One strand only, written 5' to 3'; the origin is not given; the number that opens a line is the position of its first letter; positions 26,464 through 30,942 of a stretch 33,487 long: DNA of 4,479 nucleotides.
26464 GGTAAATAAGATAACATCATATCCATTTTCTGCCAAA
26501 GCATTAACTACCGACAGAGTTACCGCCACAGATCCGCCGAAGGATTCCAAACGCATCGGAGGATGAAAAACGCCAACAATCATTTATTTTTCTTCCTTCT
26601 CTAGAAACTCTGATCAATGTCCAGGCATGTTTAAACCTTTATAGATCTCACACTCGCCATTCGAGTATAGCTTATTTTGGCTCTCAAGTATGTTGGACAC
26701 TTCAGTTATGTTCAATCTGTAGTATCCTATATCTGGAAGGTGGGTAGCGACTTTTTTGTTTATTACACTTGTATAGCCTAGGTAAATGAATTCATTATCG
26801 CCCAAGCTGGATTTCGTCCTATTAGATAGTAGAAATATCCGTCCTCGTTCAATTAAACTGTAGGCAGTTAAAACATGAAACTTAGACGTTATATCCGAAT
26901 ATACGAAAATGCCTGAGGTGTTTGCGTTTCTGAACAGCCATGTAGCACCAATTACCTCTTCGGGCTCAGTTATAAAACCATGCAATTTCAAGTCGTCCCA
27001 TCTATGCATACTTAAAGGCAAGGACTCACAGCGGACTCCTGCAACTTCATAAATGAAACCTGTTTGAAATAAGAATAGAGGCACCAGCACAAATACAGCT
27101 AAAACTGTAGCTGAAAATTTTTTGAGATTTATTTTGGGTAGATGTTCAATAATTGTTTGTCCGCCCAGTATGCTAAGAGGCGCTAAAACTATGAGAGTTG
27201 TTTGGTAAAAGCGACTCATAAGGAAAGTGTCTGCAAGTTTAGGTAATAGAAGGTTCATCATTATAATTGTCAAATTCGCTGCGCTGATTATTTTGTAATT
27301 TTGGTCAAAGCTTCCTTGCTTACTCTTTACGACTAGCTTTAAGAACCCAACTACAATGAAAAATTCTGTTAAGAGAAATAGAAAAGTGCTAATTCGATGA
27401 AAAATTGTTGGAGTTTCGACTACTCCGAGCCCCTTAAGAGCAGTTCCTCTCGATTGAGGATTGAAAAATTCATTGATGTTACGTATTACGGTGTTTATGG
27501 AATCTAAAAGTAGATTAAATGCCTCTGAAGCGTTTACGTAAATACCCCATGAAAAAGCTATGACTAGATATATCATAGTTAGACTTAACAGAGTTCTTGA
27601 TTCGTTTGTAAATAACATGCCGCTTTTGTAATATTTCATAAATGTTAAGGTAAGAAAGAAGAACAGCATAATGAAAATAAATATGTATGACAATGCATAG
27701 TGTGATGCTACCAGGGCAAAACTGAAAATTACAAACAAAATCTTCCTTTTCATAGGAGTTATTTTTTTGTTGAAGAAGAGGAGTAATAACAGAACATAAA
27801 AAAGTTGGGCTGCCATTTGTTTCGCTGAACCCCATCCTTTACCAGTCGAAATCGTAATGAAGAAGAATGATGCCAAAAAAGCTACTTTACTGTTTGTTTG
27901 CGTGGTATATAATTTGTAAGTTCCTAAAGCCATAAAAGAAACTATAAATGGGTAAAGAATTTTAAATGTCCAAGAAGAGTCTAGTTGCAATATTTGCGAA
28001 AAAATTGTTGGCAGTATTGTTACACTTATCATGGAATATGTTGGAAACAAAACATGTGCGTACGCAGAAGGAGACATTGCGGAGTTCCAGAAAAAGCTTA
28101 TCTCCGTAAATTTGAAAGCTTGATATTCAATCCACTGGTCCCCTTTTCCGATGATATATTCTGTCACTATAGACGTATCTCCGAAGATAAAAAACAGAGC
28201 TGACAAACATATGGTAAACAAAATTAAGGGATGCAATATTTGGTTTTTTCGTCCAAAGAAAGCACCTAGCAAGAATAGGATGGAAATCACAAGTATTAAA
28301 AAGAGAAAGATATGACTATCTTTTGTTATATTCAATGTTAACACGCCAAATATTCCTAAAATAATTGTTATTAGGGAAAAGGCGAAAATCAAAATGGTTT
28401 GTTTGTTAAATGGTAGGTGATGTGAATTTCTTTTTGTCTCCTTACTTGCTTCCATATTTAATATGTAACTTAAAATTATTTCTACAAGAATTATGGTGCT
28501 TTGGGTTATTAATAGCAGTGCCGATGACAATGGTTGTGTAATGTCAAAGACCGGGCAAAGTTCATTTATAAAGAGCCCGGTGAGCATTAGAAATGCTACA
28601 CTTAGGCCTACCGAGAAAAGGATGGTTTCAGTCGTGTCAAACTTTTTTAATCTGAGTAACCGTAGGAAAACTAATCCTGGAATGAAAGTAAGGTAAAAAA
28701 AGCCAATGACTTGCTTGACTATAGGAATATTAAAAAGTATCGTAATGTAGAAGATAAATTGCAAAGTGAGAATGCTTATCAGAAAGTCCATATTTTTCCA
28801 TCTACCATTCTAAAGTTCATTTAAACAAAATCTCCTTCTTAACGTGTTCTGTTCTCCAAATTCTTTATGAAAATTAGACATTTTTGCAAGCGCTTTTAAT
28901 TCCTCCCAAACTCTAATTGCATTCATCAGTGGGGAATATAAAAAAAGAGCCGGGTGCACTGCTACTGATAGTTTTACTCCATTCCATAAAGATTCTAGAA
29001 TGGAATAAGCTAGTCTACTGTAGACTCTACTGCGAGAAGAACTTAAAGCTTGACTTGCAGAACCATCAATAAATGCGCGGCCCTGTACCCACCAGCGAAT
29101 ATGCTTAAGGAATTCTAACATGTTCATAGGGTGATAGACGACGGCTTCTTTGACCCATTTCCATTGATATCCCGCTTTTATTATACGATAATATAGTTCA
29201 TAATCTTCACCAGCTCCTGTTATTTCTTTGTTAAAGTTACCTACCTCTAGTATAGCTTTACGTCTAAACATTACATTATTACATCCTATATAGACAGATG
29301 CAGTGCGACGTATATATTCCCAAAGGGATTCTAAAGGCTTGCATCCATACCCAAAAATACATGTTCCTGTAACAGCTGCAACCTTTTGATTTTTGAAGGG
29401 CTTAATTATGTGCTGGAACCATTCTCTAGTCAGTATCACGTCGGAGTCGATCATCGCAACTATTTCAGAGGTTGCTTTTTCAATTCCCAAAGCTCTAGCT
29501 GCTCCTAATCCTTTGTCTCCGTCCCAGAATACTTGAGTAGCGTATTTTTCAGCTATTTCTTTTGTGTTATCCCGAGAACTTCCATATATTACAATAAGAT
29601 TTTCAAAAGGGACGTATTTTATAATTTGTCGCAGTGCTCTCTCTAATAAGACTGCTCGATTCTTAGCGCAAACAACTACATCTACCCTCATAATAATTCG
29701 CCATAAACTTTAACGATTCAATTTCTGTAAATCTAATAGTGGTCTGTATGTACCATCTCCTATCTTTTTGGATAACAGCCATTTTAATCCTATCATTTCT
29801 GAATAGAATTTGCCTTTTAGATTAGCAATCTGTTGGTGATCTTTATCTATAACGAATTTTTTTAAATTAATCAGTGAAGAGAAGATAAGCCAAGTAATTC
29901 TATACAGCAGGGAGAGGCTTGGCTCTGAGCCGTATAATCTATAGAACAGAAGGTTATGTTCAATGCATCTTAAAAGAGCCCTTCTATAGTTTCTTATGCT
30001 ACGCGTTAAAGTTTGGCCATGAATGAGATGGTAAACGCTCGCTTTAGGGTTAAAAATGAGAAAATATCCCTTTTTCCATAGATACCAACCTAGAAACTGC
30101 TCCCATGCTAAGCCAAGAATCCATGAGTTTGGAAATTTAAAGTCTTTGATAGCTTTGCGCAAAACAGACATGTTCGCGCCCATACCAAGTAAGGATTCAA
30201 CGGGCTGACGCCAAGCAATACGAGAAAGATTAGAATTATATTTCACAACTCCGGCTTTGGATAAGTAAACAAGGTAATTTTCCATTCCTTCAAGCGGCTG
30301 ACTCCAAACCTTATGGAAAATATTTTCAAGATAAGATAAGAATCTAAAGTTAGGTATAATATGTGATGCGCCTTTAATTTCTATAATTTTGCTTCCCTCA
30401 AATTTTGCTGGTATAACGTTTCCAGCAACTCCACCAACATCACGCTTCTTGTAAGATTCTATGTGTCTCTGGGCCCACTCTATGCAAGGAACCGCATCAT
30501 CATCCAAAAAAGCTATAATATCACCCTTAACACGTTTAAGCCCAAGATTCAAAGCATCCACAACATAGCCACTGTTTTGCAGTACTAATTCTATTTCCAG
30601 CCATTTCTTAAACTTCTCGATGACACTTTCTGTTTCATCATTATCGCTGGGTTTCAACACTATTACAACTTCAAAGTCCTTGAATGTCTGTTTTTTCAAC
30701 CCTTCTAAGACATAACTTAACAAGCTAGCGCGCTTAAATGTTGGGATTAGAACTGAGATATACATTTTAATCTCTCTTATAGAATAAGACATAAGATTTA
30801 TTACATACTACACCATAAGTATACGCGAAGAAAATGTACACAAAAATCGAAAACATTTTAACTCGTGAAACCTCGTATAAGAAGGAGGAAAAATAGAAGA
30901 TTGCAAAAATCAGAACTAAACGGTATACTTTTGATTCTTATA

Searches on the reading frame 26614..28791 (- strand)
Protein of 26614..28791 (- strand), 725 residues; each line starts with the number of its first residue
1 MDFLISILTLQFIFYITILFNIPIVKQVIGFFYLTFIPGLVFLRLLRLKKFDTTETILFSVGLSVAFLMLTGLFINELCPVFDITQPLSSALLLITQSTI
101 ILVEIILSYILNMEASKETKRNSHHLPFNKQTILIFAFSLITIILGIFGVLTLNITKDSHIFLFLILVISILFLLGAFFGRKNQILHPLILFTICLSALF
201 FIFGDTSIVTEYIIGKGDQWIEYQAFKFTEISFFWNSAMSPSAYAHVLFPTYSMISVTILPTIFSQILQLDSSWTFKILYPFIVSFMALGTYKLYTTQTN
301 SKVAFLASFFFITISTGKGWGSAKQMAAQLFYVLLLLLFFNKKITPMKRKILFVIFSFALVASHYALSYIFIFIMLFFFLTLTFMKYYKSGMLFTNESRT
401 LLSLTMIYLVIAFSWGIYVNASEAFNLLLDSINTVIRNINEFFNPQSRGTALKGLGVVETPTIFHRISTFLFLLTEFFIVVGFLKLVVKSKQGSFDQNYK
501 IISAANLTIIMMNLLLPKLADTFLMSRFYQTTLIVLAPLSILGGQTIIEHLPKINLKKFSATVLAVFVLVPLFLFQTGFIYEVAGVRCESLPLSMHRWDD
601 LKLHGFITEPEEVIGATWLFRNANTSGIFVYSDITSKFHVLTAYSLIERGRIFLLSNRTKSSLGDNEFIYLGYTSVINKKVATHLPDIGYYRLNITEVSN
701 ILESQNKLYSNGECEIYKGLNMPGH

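Call 28: search_protein_families(library=pfam, proteins=[window:26614-28791:-], max_evalue=0.001)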
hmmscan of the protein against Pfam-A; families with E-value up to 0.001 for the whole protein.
window:26614-28791:- (725 aa): 1 family
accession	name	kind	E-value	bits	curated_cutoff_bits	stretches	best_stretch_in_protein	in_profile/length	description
PF09971.14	DUF2206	-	4e-51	174.5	35.6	1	350-717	2-368/368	Predicted membrane protein (DUF2206)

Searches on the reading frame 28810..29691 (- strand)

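Call 28: search_protein_families(library=pfam, proteins=[window:28810-29691:-], max_evalue=0.001)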
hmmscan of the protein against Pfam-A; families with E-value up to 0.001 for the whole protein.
window:28810-29691:- (293 aa): 5 families
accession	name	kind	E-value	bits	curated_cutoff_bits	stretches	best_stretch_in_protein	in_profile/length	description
PF00535.33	Glycos_transf_2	-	8.8e-20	71.7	23.3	1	5-114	2-118/168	Glycosyl transferase family 2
PF13641.12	Glyco_tranf_2_3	-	6.9e-14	52.8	27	1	3-110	3-121/230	Glycosyltransferase like family 2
PF10111.15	Glyco_tranf_2_2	-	1.6e-11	44.7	27.3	1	10-104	10-111/276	Glycosyltransferase like family 2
PF13632.12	Glyco_trans_2_3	-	6.8e-09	36.3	27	1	77-246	1-175/198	Glycosyl transferase family group 2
PF13506.12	Glyco_transf_21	-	7.9e-06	25.9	21.7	1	69-185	25-152/174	Glycosyl transferase family 21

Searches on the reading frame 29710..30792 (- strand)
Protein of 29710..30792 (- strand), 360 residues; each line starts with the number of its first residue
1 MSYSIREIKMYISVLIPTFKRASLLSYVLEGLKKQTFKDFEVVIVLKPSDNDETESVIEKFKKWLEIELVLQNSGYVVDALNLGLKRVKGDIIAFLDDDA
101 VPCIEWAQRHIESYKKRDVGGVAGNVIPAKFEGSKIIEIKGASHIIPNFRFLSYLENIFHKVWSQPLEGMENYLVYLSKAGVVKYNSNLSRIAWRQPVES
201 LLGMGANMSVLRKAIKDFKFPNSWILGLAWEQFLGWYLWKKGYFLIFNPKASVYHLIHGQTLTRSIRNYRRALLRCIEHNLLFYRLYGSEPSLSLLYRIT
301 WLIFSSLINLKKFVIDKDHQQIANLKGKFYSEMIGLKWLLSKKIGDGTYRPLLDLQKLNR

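Call 28: search_protein_families(library=pfam, proteins=[window:29710-30792:-], max_evalue=0.001)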
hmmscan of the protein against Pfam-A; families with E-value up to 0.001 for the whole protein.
window:29710-30792:- (360 aa): 2 families
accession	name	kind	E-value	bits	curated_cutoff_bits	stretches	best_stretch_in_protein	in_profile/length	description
PF00535.33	Glycos_transf_2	-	3e-20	73.3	23.3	1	13-135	1-124/168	Glycosyl transferase family 2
PF13641.12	Glyco_tranf_2_3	-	1.1e-10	42.4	27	1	12-270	3-225/230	Glycosyltransferase like family 2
